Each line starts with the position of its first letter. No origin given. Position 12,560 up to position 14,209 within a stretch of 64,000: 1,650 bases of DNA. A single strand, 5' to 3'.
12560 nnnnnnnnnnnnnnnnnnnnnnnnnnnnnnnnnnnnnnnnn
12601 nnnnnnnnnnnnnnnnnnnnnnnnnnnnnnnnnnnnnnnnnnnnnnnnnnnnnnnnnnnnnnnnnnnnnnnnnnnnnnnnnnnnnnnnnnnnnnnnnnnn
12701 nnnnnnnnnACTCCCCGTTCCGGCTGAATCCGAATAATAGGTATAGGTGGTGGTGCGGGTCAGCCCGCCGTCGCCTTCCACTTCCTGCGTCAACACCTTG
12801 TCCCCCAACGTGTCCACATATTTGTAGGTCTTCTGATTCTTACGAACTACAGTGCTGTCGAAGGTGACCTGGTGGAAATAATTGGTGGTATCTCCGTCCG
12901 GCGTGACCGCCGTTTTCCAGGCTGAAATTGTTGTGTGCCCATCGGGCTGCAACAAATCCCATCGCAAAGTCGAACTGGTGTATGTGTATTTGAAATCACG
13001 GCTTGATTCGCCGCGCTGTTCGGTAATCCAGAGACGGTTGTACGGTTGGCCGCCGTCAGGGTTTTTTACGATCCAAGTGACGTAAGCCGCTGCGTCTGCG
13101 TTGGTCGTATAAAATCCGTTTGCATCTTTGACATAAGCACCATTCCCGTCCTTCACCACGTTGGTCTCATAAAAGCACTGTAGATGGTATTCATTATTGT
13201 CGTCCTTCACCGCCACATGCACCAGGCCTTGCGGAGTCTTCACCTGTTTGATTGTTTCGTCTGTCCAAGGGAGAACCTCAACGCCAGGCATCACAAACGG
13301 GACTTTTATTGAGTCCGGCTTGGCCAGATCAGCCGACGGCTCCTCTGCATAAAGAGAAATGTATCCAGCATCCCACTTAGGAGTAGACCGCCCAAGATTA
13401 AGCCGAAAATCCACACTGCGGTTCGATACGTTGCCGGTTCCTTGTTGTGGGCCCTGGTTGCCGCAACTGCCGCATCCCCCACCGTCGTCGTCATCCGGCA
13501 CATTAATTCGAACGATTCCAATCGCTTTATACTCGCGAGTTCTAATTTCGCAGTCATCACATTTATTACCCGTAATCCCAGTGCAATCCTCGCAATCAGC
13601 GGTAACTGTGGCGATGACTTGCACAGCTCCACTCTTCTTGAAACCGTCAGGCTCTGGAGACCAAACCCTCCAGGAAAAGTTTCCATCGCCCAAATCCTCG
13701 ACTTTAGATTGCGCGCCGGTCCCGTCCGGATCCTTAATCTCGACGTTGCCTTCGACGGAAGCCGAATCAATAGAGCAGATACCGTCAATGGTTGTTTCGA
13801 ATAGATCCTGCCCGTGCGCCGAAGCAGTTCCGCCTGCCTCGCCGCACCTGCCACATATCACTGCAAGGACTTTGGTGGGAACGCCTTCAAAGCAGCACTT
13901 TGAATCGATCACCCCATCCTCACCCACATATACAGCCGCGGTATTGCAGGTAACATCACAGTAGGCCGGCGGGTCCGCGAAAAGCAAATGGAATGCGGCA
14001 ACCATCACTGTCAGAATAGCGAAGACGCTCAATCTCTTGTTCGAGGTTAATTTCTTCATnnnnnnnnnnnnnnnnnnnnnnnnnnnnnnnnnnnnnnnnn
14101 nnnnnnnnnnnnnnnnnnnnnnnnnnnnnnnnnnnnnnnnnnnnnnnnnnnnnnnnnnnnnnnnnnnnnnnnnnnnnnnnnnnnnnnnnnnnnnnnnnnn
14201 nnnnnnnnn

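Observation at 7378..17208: Three-gene secreted RHS system without T6SS hallmarks: 1032-aa partner + signal-peptide RHS + lipoprotein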

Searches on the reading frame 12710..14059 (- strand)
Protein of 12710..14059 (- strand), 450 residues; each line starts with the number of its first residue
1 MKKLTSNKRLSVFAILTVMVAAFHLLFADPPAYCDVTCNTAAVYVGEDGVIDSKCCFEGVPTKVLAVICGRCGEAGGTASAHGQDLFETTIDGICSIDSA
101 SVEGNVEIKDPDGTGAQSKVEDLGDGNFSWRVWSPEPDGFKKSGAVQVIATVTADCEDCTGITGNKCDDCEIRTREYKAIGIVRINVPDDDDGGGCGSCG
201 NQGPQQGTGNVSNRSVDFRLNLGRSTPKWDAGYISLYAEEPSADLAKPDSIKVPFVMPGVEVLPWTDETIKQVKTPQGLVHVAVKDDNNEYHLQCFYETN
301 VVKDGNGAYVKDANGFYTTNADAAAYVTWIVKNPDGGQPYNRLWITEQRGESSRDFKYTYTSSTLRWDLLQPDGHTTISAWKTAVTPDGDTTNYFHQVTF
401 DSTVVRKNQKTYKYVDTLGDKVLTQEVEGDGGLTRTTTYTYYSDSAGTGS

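Call 98: search_protein_families(library=pfam, alignment_id=A4, max_evalue=0.001)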
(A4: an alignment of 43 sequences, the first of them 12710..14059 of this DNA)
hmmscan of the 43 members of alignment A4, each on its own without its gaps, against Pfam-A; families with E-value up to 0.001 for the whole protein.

A. member 1, window:12710-14059:- (450 aa): 0 families

B. families by the number of members that match (of 43 scanned): 5 families
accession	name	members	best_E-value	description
PF05593.20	RHS_repeat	14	1.3e-13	RHS Repeat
PF03412.21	Peptidase_C39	10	3.4e-11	Peptidase C39 family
PF01841.26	Transglut_core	2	4.4e-07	Transglutaminase-like superfamily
PF13374.12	TPR_10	1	0.00031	Tetratricopeptide repeat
PF13414.12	TPR_11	1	0.00078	TPR repeat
